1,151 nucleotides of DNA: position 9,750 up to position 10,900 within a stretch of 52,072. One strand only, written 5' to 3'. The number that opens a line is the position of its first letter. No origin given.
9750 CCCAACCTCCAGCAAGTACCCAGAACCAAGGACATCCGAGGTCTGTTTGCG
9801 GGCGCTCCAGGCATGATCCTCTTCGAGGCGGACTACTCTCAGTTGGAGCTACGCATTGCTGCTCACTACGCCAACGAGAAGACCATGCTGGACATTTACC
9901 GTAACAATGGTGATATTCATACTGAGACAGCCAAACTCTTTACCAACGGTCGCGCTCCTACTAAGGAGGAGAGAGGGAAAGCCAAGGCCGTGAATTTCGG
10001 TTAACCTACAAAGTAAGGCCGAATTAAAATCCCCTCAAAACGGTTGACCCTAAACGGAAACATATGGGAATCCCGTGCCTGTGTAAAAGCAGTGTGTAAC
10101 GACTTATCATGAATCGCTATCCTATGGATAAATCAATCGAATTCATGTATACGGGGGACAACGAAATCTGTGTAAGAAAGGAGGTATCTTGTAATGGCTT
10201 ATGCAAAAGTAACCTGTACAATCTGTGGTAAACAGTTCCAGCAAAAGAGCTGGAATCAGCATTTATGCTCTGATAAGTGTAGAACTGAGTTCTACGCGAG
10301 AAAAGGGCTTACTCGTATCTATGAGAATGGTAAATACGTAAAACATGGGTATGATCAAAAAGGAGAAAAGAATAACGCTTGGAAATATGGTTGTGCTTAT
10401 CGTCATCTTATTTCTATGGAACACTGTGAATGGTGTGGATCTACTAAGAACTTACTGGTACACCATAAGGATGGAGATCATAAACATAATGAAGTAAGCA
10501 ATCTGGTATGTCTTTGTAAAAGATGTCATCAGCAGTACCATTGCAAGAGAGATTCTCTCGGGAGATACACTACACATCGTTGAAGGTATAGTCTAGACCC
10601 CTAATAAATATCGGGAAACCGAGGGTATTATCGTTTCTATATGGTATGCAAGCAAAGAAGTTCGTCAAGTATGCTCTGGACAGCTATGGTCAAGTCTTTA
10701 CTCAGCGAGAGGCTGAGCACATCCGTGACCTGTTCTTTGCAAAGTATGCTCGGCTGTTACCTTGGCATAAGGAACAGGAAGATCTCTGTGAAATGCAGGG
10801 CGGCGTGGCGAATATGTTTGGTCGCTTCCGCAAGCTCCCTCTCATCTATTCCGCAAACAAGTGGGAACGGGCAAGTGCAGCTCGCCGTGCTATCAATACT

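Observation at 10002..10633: Group I intron with HNH ORF interrupts polymerase motif B in the same gene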

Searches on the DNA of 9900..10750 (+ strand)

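Call 4: search_rna_families(source=window, start=9900, end=10750, threshold=evalue, max_evalue=10, show_alignments=5)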
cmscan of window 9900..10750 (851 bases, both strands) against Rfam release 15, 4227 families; matches with E-value up to 10: 5.
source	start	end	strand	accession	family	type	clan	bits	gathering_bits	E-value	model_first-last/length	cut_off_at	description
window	10463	10536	-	RF01176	snR78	Gene; snRNA; snoRNA; CD-box;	CL00063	21.5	48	1.2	1-82/82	no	Small nucleolar RNA snR78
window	10457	10539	-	RF00266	snoZ17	Gene; snRNA; snoRNA; CD-box;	CL00053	17.1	44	3.9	1-71/71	no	Small nucleolar RNA Z17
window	9959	10001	+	RF03001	leuA-Halobacteria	Cis-reg;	-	15.4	47.9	1.9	1-53/53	no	leuA-Halobacteria RNA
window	10433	10616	+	RF00028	Intron_gpI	Intron;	-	12.8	50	1.9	1-253/253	no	Group I catalytic intron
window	10461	10484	+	RF01905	HOTAIR_2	Gene; lncRNA;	-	11.7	60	6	46-69/69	no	HOTAIR conserved region 2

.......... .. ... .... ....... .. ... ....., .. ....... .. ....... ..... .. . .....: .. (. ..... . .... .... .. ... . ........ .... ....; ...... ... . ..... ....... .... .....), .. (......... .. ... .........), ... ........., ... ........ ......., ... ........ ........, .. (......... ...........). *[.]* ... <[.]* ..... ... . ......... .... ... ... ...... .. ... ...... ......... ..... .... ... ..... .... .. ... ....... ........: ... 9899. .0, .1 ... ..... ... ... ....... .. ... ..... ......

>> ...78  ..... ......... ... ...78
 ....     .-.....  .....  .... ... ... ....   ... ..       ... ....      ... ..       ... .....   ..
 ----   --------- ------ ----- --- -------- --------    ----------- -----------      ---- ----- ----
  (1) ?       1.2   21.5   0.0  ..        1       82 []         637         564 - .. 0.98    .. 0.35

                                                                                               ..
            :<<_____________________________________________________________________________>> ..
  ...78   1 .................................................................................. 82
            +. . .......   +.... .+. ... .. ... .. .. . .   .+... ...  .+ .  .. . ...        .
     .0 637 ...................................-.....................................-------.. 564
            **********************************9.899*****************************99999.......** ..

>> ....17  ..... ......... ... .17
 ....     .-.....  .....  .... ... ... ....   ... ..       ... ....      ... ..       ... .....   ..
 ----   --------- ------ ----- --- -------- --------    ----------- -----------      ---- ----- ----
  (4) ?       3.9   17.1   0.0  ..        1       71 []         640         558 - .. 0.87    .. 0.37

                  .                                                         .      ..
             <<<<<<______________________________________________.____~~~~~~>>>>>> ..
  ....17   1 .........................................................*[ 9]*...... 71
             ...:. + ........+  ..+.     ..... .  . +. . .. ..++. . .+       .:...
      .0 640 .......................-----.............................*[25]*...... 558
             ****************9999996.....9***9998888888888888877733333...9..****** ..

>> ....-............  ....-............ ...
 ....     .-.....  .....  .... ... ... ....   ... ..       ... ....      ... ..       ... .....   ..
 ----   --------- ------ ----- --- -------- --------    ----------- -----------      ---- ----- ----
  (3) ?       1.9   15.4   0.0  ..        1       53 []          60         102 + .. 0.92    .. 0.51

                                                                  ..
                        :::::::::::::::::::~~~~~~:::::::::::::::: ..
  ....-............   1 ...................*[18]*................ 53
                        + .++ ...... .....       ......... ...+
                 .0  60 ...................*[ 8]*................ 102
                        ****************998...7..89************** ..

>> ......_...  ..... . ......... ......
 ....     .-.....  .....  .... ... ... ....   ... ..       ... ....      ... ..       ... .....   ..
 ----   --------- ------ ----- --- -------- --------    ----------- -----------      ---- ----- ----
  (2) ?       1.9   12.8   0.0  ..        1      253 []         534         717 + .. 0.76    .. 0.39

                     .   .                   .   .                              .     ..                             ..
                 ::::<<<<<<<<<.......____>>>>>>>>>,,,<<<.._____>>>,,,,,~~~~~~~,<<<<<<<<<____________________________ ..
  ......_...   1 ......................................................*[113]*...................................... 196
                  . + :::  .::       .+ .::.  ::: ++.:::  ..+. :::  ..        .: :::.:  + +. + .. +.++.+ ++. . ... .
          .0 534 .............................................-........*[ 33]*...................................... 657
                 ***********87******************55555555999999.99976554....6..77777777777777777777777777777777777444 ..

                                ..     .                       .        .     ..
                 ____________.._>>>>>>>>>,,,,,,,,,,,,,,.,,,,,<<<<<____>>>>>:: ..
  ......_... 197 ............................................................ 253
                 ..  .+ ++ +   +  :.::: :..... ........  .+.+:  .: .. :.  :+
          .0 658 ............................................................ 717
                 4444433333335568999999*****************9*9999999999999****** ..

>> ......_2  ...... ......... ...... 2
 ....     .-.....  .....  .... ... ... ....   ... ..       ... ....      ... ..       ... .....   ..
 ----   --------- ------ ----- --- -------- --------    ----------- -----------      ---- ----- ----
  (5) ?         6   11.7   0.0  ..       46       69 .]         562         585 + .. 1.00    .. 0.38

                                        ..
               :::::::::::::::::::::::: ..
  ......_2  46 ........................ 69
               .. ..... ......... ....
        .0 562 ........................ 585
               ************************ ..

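Call 7: search_dna_similar(query=window:10002-10633:+, collection=phages, mode=distant, max_rows=40)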
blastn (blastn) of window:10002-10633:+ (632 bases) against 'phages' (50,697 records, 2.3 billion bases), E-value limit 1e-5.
Records with a match: 236; places in all: 388; records where one place covers at least 80% of the query: 0.
Best place of each record, by identity: >=99% 1; 95-99% 115; 90-95% 100; 80-90% 20.
By first word of the organism name: Staphylococcus 78; Enterococcus 56; Listeria 45; Bacillus 37; Lactobacillus 7; Brochothrix 4; Clostridium 4; Aerococcus 1; Silviavirus 1; Mammaliicoccus 1; and 2 more.
By host as written in the record: Listeria monocytogenes 34; Staphylococcus aureus 28; - 19; Enterococcus faecalis 13; Enterococcus faecalis ATCC 29212 10; Bacillus subtilis 7; Bacillus subtilis BEST7003 6; Enterococcus sp. 5; and 69 more.
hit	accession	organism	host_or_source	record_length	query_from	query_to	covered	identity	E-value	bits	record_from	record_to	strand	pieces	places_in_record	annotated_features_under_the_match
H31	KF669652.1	Bacillus phage Grass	Bacillus subtilis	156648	582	632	8%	94.1%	3e-12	80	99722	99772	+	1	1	none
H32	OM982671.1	Bacillus phage SBSphiJ4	Bacillus subtilis BEST7003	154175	582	632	8%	94.1%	3e-12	80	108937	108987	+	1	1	none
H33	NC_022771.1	Bacillus phage Grass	Bacillus subtilis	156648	582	632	8%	94.1%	3e-12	80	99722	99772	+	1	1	none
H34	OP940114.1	Staphylococcus phage vB_SauM_VL10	Staphylococcus aureus ATCC43300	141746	578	629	8%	90.4%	4e-10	73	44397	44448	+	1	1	none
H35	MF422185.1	Bacillus phage BSP10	Bacillus subtilis ATCC 15245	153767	582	632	8%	92.2%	3e-11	75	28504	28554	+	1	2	none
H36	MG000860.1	Bacillus phage BSP9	Bacillus subtilis ATCC 15245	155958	582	632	8%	92.2%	3e-11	75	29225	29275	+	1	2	none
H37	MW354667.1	Bacillus phage BSTP3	Bacillus subtilis KCCM12511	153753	582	632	8%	92.2%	3e-11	75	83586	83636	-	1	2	HNH endonuclease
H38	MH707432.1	Bacillus phage BSP15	Bacillus subtilis KACC 17797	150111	582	632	8%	92.2%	3e-11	75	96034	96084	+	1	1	hypothetical protein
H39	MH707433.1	Bacillus phage BSP18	Bacillus subtilis KACC 17797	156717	582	632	8%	92.2%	3e-11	75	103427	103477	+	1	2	none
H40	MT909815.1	Enterococcus phage iF6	Enterococcus faecium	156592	578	627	8%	94.0%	9e-12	78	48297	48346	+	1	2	none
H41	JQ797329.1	Listeria phage vB_LmoM_AG20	Listeria monocytogenes CRIFS culture ...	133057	578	627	8%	94.0%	9e-12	78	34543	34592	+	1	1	none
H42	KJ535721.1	Listeria phage List-36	Listeria monocytogenes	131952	578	627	8%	94.0%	9e-12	78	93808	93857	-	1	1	none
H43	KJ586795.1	Listeria phage LMTA-94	Listeria monocytogenes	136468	578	627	8%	94.0%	9e-12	78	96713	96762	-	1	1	none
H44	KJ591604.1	Listeria phage LMTA-148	Listeria monocytogenes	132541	578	627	8%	94.0%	9e-12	78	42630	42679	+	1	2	none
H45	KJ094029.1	Listeria phage LP-064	Listeria monocytogenes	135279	578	627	8%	94.0%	9e-12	78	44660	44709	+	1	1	none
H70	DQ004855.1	Listeria phage P100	Listeria monocytogenes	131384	578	627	8%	94.0%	9e-12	78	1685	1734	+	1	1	none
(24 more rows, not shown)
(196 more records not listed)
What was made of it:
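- Bases 10579-10633 are 90-98 % identical to sequences in 236 phage records (call 7).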

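Call 8: get_annotated_region(hit=H70, flank=2500)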
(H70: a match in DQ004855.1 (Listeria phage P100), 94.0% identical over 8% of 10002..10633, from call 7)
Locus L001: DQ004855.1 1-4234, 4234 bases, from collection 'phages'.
description: Listeria phage P100, complete genome.
organism: Listeria phage P100 (NCBI taxid 2908172)
taxonomy: Viruses; Duplodnaviria; Heunggongvirae; Uroviricota; Caudoviricetes; Herelleviridae; Jasinkavirinae; Pecentumvirus; Pecentumvirus P100
host: Listeria monocytogenes; source: -; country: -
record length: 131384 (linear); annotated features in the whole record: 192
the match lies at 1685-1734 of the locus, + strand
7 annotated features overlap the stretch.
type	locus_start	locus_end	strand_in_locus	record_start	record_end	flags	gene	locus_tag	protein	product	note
CDS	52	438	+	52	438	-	-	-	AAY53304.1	gp1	-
CDS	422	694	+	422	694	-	-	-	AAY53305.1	gp2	-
CDS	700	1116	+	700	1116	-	-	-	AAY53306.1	gp3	-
CDS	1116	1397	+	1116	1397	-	-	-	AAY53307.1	gp4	-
CDS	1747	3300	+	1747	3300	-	-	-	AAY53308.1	gp5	putative TerL; terminase large subunit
CDS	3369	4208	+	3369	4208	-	-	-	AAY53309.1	gp6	-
CDS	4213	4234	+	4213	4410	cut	-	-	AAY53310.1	gp7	-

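Call 10: get_annotated_region(hit=H31, flank=2500)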
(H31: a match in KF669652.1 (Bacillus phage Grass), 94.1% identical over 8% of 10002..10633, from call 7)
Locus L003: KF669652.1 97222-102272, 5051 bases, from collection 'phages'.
description: Bacillus phage Grass, complete genome.
organism: Bacillus phage Grass (NCBI taxid 1406785)
taxonomy: Viruses; Duplodnaviria; Heunggongvirae; Uroviricota; Caudoviricetes; Herelleviridae; Bastillevirinae; Nitunavirus; Nitunavirus grass
host: Bacillus subtilis; source: -; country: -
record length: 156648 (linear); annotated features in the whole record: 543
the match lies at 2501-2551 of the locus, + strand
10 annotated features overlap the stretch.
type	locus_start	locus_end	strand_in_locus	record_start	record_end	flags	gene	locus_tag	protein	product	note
regulatory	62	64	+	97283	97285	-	-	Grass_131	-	ribosome_binding_site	-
CDS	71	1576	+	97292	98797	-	-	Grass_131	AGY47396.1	DNA polymerase I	-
regulatory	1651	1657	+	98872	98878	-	-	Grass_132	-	ribosome_binding_site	-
CDS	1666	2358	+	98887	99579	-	-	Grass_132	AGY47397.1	HTH homing endonuclease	-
regulatory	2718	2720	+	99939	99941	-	-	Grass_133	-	ribosome_binding_site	-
CDS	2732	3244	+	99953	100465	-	-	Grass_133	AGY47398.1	DNA polymerase I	-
regulatory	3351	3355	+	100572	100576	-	-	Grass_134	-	ribosome_binding_site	-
CDS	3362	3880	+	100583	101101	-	-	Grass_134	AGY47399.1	hypothetical protein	-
regulatory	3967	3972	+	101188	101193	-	-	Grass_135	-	ribosome_binding_site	-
CDS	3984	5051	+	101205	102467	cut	-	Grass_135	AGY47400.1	hypothetical protein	-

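Call 11: get_annotated_region(hit=H34, flank=2500)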
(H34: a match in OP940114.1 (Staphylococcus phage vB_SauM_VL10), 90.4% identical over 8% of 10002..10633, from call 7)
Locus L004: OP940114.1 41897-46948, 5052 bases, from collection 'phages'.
description: Staphylococcus phage vB_SauM_VL10, complete genome.
organism: Staphylococcus phage vB_SauM_VL10 (NCBI taxid 3003699)
taxonomy: Viruses; Duplodnaviria; Heunggongvirae; Uroviricota; Caudoviricetes; Herelleviridae; Twortvirinae; Silviavirus
host: Staphylococcus aureus ATCC43300; source: sewage; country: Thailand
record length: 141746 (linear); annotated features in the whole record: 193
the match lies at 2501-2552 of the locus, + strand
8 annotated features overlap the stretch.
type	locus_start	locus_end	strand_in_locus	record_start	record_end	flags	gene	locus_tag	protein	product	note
CDS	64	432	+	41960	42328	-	-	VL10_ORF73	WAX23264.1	putative terminase large subunit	-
CDS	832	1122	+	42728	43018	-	-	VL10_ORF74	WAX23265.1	putative terminase large subunit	-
CDS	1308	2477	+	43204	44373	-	-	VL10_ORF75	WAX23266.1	hypothetical protein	-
CDS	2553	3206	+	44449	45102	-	-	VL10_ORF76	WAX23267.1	putative terminase large subunit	-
CDS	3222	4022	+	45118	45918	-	-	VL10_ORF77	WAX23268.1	hypothetical protein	-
CDS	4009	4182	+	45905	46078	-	-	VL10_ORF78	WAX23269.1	hypothetical protein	-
CDS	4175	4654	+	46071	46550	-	-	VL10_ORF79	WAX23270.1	hypothetical protein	-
CDS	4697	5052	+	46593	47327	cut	-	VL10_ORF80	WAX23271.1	putative membrane-associated protein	-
